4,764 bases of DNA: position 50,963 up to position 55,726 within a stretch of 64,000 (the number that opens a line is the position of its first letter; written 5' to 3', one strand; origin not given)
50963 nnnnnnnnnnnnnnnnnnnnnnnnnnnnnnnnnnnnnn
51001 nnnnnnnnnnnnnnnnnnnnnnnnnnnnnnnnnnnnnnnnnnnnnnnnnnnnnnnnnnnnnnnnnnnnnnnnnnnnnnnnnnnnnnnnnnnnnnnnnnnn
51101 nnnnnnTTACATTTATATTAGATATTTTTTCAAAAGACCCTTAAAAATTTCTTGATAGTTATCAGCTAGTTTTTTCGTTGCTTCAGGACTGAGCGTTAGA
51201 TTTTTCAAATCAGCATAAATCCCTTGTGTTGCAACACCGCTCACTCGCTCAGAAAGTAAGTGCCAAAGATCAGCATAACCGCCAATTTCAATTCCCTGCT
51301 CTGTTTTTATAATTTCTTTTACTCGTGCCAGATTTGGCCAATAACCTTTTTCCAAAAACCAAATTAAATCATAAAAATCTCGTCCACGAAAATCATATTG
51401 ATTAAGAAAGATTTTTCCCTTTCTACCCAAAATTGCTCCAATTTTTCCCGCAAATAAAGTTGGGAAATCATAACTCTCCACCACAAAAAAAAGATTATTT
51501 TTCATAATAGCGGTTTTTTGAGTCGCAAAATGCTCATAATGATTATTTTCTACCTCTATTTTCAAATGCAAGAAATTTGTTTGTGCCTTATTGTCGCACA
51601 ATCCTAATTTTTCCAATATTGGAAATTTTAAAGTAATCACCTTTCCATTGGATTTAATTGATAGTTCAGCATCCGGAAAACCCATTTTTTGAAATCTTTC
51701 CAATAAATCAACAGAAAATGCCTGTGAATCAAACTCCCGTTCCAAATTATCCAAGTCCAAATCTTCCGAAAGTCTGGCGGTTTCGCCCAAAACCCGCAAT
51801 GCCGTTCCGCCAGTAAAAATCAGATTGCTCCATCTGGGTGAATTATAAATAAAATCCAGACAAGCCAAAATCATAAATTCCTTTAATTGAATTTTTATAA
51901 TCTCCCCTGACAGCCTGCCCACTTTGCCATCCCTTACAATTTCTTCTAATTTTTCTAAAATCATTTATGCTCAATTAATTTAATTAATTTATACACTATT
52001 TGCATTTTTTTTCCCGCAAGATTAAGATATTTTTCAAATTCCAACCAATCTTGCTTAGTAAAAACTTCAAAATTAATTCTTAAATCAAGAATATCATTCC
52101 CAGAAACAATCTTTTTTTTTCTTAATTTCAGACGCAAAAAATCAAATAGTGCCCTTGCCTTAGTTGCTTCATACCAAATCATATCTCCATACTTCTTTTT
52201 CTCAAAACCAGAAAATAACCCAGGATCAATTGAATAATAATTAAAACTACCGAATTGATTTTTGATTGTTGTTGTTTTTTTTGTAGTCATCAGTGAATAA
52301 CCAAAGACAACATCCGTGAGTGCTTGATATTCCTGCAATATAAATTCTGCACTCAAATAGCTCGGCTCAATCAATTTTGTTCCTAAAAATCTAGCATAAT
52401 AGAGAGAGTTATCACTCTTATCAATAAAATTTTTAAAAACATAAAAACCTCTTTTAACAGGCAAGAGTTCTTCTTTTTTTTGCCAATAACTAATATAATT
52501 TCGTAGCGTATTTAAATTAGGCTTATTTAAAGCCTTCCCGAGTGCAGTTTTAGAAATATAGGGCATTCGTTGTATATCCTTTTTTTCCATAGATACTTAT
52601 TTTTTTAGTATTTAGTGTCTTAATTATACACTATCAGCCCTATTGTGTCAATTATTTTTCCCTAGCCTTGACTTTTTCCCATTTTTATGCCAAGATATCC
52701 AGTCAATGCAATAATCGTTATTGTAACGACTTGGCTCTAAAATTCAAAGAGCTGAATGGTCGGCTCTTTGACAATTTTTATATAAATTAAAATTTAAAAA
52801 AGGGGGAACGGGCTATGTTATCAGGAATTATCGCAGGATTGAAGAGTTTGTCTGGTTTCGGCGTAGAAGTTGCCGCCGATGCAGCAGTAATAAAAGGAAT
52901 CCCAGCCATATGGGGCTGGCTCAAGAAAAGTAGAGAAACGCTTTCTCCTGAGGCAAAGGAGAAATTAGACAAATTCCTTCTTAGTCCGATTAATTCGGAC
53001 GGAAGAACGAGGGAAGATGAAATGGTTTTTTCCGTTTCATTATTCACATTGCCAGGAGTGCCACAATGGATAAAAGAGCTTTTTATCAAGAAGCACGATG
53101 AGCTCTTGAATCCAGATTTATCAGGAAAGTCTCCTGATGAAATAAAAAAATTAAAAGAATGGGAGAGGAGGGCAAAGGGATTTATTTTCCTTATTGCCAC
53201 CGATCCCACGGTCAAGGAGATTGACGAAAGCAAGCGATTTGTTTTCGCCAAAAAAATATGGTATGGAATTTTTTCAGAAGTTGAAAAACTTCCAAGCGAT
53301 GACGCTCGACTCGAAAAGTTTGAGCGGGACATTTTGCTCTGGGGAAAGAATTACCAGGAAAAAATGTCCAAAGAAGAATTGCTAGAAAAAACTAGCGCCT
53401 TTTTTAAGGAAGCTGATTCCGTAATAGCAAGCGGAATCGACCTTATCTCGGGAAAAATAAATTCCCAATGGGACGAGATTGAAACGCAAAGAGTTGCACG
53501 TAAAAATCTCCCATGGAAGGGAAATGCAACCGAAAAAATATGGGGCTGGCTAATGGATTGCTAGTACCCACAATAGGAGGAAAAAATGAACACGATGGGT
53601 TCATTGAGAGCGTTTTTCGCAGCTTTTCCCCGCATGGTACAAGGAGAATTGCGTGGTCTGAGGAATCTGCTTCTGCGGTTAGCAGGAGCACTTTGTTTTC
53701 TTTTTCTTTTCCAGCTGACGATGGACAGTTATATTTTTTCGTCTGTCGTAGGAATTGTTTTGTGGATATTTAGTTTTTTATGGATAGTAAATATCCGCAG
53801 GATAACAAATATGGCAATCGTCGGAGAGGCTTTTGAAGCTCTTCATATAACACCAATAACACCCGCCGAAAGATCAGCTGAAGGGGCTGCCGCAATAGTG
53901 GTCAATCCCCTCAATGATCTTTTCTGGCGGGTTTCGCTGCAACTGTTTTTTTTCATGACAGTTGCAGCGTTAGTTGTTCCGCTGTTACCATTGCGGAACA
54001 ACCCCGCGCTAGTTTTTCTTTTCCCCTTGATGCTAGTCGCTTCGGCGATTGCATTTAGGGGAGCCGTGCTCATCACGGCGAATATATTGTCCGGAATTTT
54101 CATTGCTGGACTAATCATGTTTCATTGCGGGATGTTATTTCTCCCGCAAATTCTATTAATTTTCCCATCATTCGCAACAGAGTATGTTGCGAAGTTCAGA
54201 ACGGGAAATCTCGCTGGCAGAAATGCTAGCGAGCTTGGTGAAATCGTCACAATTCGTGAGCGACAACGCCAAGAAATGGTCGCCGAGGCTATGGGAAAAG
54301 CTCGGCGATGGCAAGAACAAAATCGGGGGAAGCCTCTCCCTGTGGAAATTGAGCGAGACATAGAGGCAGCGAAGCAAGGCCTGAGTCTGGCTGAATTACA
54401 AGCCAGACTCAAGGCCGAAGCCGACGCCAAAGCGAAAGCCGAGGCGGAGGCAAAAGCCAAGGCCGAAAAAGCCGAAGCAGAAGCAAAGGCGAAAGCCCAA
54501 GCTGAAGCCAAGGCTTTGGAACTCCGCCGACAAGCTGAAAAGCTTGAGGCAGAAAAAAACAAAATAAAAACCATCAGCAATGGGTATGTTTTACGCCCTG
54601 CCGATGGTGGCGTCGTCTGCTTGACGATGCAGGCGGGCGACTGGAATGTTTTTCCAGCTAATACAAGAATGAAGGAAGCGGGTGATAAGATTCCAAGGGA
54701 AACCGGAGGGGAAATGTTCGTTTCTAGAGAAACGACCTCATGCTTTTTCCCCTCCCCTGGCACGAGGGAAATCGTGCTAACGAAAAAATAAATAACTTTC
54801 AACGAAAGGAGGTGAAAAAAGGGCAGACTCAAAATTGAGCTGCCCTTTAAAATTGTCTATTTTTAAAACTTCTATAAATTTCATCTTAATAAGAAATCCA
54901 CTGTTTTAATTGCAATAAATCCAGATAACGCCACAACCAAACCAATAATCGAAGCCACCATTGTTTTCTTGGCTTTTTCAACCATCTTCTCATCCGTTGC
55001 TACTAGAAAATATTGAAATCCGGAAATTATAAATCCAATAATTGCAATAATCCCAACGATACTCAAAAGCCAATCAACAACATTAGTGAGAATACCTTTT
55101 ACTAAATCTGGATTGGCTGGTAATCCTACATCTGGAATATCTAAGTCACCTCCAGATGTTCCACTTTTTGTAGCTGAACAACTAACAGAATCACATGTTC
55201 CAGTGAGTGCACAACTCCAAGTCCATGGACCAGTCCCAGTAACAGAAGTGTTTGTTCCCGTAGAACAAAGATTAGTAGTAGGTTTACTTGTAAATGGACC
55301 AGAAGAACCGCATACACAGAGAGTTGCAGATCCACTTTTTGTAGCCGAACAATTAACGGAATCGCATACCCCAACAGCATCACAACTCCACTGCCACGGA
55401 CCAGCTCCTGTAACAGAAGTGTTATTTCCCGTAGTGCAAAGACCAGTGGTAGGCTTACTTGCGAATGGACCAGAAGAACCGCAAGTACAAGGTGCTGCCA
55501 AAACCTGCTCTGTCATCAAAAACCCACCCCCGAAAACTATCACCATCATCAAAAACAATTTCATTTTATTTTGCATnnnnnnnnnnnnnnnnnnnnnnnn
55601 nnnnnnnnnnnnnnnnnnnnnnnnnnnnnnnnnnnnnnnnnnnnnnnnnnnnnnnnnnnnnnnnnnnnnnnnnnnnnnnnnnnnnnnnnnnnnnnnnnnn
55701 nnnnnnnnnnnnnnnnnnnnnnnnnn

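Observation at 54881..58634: Cluster of four paralogous VirB2/TrbC-like pilin genes, including repeat-containing and Cys-rich fusions, with a DinD/Bro-N gene but no T4SS ATPase in the window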

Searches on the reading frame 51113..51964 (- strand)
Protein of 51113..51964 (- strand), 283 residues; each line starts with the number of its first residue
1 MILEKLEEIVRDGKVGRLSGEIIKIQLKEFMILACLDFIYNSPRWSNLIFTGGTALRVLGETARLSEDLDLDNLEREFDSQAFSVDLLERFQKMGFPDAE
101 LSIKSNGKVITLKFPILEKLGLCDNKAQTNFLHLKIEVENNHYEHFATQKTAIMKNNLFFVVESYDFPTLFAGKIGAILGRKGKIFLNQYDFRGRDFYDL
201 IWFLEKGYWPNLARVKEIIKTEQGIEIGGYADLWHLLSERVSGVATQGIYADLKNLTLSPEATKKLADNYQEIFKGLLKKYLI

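Call 7: search_protein_families(library=pfam, proteins=[window:51113-51964:-], max_evalue=0.001)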
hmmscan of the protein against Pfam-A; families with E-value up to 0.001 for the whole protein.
window:51113-51964:- (283 aa): 1 family
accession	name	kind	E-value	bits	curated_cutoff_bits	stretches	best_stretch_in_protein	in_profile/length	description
PF08843.17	AbiEii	-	6.3e-15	56.2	22.5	1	46-275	13-221/238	Nucleotidyl transferase AbiEii toxin, Type IV TA system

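Call 93: search_protein_families(library=padloc, proteins=[window:51113-51964:-], max_evalue=0.01)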
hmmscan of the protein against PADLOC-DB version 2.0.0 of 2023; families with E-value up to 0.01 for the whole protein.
window:51113-51964:- (283 aa): 22 families
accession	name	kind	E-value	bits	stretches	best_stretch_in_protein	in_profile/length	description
PDLC02293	AbiEii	-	2.3e-29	100.8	1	27-268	21-257/270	AbiEii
PDLC02313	AbiEii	-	2.1e-24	84.4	1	24-267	20-245/254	AbiEii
PDLC02304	AbiEii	-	7.2e-12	43.8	1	28-207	23-190/260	AbiEii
PDLC02296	AbiEii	-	2e-10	38.3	1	27-83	25-80/282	AbiEii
PDLC02323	AbiEii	-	2.7e-09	35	1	28-207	21-187/248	AbiEii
PDLC02294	AbiEii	-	3.5e-08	31.6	1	38-206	34-188/260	AbiEii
PDLC02324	AbiEii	-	4.1e-08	31.3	1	29-256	7-200/231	AbiEii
PDLC02307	AbiEii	-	1.2e-07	29.8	1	47-214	22-154/219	AbiEii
PDLC02318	AbiEii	-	4.2e-07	27.6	1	40-261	34-235/280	AbiEii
PDLC02330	AbiEii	-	7.6e-07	27.1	1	27-208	6-163/219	AbiEii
PDLC02321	AbiEii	-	1.1e-06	26.5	1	21-209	50-220/296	AbiEii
PDLC02305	AbiEii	-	7e-05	20.2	0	35-74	31-72/306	AbiEii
PDLC02291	AbiEii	-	9.8e-05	19.8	0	48-84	56-88/310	AbiEii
PDLC02289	AbiEii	-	0.00016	19.3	1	28-79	34-85/309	AbiEii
PDLC02303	AbiEii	-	0.00022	18.7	1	45-75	38-69/249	AbiEii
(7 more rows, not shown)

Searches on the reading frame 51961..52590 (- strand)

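Call 3: search_protein_families(library=pfam, proteins=[window:51961-52590:-], max_evalue=0.1)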
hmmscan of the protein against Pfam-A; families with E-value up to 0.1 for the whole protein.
window:51961-52590:- (209 aa): 1 family
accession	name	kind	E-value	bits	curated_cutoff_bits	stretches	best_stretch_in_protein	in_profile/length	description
PF13338.12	AbiEi_4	-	0.082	13.5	25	0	30-52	26-48/49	Transcriptional regulator, AbiEi antitoxin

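Call 4: search_protein_families(library=ncbifam, proteins=[window:51961-52590:-], max_evalue=0.1)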
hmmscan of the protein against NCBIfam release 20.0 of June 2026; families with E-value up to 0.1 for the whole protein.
window:51961-52590:- (209 aa): 1 family
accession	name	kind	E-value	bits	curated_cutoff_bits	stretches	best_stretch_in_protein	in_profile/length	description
NF047376.1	TAA_AbiEi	equivalog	4.3e-07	29.8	150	1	12-154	21-164/172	type IV toxin-antitoxin system AbiEi family antitoxin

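Call 93: search_protein_families(library=padloc, proteins=[window:51961-52590:-], max_evalue=0.01)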
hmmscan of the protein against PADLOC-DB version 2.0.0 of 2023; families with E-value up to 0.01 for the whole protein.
window:51961-52590:- (209 aa): 9 families
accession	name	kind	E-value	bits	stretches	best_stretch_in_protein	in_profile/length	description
PDLC02241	AbiEi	-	4.9e-29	99.6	1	7-197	11-188/199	AbiEi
PDLC02230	AbiEi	-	3.9e-23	80.1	1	25-208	15-191/192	AbiEi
PDLC02272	AbiEi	-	1.4e-19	68.7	1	30-179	30-168/200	AbiEi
PDLC02240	AbiEi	-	1.6e-10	38.9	1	38-186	43-192/216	AbiEi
PDLC02232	AbiEi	-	1.9e-08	32.4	1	12-154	21-162/177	AbiEi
PDLC02267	AbiEi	-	3.5e-07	27.9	1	7-152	16-152/252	AbiEi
PDLC02274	AbiEi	-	5.4e-05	21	1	38-188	43-194/217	AbiEi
PDLC02255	AbiEi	-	0.00038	18.1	1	26-152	30-145/186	AbiEi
PDLC02271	AbiEi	-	0.0066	13.7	1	31-112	42-123/263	AbiEi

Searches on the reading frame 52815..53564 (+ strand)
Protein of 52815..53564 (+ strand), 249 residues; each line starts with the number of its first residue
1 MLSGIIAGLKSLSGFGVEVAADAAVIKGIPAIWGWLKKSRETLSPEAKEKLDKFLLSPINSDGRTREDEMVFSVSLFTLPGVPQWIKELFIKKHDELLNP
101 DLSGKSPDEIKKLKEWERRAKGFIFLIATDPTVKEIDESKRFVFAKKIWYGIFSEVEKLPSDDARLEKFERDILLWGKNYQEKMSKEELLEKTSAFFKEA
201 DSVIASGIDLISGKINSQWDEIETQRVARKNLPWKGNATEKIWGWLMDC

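Call 3: search_protein_families(library=pfam, proteins=[window:52815-53564:+], max_evalue=0.1)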
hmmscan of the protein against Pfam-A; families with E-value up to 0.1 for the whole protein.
window:52815-53564:+ (249 aa): 0 families

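Call 4: search_protein_families(library=ncbifam, proteins=[window:52815-53564:+], max_evalue=0.1)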
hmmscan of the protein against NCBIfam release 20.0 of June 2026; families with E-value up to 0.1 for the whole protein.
window:52815-53564:+ (249 aa): 1 family
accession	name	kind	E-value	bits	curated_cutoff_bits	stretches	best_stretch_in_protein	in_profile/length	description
NF009194.0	PRK12542.1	equivalog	0.047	13.9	211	1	112-152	102-139/185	RNA polymerase sigma factor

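Call 29: search_protein_families(library=pfam, proteins=[window:52815-53564:+], max_evalue=10)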
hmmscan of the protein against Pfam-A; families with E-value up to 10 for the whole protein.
window:52815-53564:+ (249 aa): 0 families

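Call 81: search_protein_families(library=phrogs, proteins=[window:52815-53564:+], max_evalue=0.01)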
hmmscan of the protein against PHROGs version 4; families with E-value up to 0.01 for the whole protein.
window:52815-53564:+ (249 aa): 0 families

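Call 93: search_protein_families(library=padloc, proteins=[window:52815-53564:+], max_evalue=0.01)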
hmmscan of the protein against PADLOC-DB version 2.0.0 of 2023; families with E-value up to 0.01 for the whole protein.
window:52815-53564:+ (249 aa): 0 families

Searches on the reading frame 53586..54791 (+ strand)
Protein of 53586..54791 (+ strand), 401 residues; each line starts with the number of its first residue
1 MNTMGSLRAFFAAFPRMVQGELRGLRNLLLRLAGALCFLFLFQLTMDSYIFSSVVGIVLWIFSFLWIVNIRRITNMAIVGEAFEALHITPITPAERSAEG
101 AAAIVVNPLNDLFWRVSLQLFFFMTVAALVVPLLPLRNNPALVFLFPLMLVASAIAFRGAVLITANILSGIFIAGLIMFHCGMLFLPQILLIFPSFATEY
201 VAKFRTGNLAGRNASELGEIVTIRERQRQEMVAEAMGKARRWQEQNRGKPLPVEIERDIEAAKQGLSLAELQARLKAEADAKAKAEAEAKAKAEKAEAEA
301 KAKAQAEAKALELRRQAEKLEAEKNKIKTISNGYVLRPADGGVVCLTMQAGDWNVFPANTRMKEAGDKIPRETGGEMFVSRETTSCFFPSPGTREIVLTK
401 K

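Call 3: search_protein_families(library=pfam, proteins=[window:53586-54791:+], max_evalue=0.1)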
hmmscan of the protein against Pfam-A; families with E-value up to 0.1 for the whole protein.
window:53586-54791:+ (401 aa): 0 families

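Call 4: search_protein_families(library=ncbifam, proteins=[window:53586-54791:+], max_evalue=0.1)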
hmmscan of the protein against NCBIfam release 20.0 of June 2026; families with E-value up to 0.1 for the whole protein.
window:53586-54791:+ (401 aa): 3 families
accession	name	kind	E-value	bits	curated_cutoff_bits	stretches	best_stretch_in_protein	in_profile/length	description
TIGR02794.1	tolA_full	equivalog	3.7e-07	29.7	59.45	1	228-326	162-242/362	cell envelope integrity protein TolA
NF007065.0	PRK09510.1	equivalog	0.0041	16.2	213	1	234-324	144-254/387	cell envelope integrity protein TolA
NF003958.0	PRK05454.2-1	equivalog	0.056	11.6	419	1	167-324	530-686/704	glucans biosynthesis glucosyltransferase MdoH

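Call 29: search_protein_families(library=pfam, proteins=[window:53586-54791:+], max_evalue=10)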
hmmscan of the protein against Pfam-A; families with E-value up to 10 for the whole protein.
window:53586-54791:+ (401 aa): 2 families
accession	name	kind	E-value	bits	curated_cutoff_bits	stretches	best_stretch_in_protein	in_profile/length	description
PF13299.11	CPSF100_C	-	0.99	10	24.1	1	264-323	17-73/163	Cleavage and polyadenylation factor 2 C-terminal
PF11917.13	DUF3435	-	4.7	6.5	25.8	1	223-317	248-342/418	Protein of unknown function (DUF3435)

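Call 56: find_homologous_proteins(query=window:53586-54791:+, max_evalue=0.001)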
Query window:53586-54791:+ (401 aa): 13 proteins with E <= 0.001 among 8000 candidates.
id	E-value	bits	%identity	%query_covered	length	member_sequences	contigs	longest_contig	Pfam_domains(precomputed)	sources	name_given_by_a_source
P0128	4.9e-254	860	100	99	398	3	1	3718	-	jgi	-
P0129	8.1e-219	744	86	100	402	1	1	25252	-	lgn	-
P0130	2.2e-90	321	48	99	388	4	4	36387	-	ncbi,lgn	-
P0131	1.0e-22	99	30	53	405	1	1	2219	-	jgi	jgi:hypothetical protein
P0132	1.9e-15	75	38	44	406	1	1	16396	-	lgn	-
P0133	1.9e-7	48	-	-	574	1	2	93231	PF08017.17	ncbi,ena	-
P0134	5.6e-7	47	-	-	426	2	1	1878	-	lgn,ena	-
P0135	1.9e-4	38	61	8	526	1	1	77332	PF08017.17,PF02985.29,PF03130.23,PF13513.13,PF13646.13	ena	-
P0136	4.7e-4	37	-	-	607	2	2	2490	PF13365.13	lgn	-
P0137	5.5e-4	37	50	4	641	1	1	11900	PF00691.26,PF04972.23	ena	-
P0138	5.6e-4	37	-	-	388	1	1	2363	PF01476.27,PF01510.31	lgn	-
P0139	6.4e-4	37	-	-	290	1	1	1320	PF00877.26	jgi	-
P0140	8.6e-4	36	-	-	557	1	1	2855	-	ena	-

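Call 81: search_protein_families(library=phrogs, proteins=[window:53586-54791:+], max_evalue=0.01)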
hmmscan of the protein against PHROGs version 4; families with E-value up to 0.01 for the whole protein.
window:53586-54791:+ (401 aa): 0 families

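Call 93: search_protein_families(library=padloc, proteins=[window:53586-54791:+], max_evalue=0.01)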
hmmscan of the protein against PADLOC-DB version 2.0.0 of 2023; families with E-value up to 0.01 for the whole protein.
window:53586-54791:+ (401 aa): 0 families

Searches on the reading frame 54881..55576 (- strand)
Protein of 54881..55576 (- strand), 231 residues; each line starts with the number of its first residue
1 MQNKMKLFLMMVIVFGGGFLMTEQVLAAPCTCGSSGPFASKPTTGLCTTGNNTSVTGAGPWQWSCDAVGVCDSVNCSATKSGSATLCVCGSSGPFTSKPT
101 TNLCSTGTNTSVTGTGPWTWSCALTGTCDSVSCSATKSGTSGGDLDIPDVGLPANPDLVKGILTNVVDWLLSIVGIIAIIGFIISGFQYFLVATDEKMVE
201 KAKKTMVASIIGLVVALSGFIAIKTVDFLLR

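Call 3: search_protein_families(library=pfam, proteins=[window:54881-55576:-], max_evalue=0.1)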
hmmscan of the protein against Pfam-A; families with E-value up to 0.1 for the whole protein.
window:54881-55576:- (231 aa): 3 families
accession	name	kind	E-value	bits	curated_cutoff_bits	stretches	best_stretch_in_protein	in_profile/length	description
PF18895.5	T4SS_pilin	-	2.1e-11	44.2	26.6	1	159-217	5-62/71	Type IV secretion system pilin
PF04956.18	TrbC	-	3.6e-05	24.3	27.9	1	157-218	35-90/98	TrbC/VIRB2 pilin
PF02322.20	Cyt_bd_oxida_II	-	0.0042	16.9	35.6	1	158-221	144-206/302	Cytochrome bd terminal oxidase subunit II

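Call 4: search_protein_families(library=ncbifam, proteins=[window:54881-55576:-], max_evalue=0.1)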
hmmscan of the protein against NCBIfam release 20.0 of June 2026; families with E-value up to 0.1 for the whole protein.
window:54881-55576:- (231 aa): 2 families
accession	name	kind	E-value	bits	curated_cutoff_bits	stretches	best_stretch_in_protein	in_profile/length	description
NF045849.1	ICE_MMCAP2_0565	equivalog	4.6e-06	26.2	40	1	158-223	8-73/80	Mbov_0395 family pilin-like conjugal transfer protein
NF053757.1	BclibactTpBcbE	equivalog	0.0016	17.4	600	1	159-226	203-272/394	bacillibactin exporter BcbE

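Call 79: predict_structure(alignment_id=A5)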
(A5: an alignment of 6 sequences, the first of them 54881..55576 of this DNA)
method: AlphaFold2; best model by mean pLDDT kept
length: 231 residues; sequences in the alignment: 6
mean_pLDDT: 46.0   pTM: 0.22
mean pLDDT of the five models: 46.0, 44.5, 43.6, 42.7, 42.3
residues with pLDDT >= 90: 0; 70-90: 0; 50-70: 76; < 50: 155
segments of 3 or more residues with pLDDT < 50: 4-6, 15-37, 43-45, 47-60, 68-70, 80-118, 122-131, 139-166, 168-170, 195-204, 224-231
pLDDT, mean of each block of 10 residues (from residue 1): 48 47 39 46 47 45 53 52 35 40 42 46 44 49 34 40 46 55 54 48 50 52 46 38
secondary structure, 60 per line:
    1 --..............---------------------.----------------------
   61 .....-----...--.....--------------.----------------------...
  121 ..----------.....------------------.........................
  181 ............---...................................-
elements in order: H3-16 E61-65 E76-80 E118-122 E133-137 H156-192 H196-230

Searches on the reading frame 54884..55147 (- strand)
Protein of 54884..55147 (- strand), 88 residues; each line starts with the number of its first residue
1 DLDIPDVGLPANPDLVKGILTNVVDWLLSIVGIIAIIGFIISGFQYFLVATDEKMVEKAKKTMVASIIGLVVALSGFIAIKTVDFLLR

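Call 62: search_protein_representatives(alignment_id=A1)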
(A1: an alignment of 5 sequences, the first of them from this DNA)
Query: 5 sequences, 89 profile positions. Proteins with E-value up to 0.001 (for the whole library): 57703; up to 1e-10: 4762; up to 1e-30: 249. The best 150 are listed.
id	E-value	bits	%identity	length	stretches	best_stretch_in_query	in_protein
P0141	1.8e-74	262.1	-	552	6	12-82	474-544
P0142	1.6e-72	255.9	-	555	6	9-85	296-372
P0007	1.9e-59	213.9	-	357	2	2-89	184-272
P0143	2.2e-55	200.9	-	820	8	7-82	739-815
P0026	1.5e-51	188.6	-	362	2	10-88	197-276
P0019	3.4e-51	187.5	-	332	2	3-88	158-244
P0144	1.4e-50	185.5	-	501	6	19-83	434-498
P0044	1.5e-50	185.4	-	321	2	3-88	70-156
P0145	9.1e-49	179.7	-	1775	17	12-88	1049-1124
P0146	1.3e-47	176.0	-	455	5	8-81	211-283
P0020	2.1e-47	175.3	-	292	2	6-88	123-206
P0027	2.5e-47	175.1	-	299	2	6-88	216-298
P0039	4.4e-47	174.3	-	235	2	2-88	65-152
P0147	4.3e-46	171.1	-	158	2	9-88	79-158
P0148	4.4e-46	171.1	-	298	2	5-88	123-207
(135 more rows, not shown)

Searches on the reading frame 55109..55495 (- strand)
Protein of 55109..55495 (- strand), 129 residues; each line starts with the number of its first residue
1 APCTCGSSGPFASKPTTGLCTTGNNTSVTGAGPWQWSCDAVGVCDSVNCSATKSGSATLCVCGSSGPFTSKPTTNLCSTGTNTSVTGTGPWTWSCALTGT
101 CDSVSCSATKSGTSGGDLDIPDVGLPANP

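Call 40: find_homologous_proteins(query=window:55109-55495:-, max_evalue=0.001)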
Query seq(129 aa) (129 aa): 4 proteins with E <= 0.001 among 37 candidates.
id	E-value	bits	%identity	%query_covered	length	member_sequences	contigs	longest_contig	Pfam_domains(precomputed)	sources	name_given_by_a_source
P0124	2.0e-10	59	44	77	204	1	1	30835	PF00173.34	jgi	jgi:hypothetical protein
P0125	3.5e-10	58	51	64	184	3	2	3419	-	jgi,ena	jgi:hypothetical protein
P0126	5.8e-7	48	60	43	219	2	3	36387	PF18895.6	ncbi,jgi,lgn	jgi:hypothetical protein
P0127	2.2e-4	39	61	32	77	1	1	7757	-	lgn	-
